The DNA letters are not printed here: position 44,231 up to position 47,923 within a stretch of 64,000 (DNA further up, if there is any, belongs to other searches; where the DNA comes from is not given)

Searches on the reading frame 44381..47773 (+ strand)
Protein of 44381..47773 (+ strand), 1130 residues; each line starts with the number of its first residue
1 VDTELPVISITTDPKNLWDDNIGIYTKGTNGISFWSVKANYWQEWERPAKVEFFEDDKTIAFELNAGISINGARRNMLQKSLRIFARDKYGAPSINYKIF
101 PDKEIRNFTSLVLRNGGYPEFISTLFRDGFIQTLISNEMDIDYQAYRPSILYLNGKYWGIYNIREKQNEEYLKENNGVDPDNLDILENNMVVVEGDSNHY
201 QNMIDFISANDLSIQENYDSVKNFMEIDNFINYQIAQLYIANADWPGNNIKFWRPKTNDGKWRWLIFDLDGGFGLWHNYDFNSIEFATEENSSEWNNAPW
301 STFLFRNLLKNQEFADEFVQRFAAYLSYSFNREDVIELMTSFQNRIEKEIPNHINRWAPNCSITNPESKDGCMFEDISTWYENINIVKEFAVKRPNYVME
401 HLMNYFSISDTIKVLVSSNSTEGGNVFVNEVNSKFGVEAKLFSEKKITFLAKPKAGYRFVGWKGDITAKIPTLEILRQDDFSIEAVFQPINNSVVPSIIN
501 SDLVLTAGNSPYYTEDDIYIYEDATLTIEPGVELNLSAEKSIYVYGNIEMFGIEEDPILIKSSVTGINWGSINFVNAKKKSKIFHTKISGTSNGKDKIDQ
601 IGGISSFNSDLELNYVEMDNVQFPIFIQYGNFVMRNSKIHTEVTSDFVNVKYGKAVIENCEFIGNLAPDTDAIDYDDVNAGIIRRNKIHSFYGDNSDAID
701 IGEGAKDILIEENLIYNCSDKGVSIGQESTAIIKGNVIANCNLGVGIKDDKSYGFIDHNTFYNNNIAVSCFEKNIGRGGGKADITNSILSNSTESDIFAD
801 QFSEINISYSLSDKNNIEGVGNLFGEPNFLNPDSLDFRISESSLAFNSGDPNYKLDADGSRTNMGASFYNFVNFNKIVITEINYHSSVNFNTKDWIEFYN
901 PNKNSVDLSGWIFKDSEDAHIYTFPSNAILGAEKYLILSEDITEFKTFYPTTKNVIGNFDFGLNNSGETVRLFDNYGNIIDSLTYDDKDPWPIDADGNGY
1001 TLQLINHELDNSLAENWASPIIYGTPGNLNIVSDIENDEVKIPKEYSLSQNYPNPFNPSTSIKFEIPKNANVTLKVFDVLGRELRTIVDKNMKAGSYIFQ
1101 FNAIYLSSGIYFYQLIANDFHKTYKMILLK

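Call 63: search_protein_families(library=pfam, proteins=[window:44381-47773:+], max_evalue=0.00001)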
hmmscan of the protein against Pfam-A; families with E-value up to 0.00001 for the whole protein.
window:44381-47773:+ (1130 aa): 4 families
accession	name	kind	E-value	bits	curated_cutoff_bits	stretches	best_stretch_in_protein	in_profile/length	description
PF08757.17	CotH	-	1.8e-43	149.7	23.8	1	75-398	9-322/322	CotH kinase protein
PF00932.25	LTD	-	5.3e-20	72.3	34.3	1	875-985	6-107/109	Lamin Tail Domain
PF18962.6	Por_Secre_tail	-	1.1e-07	32.5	27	1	1052-1127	2-74/75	Secretion system C-terminal sorting domain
PF13229.12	Beta_helix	-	2.7e-07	30.8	25.9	1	652-793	7-138/158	Right handed beta helix region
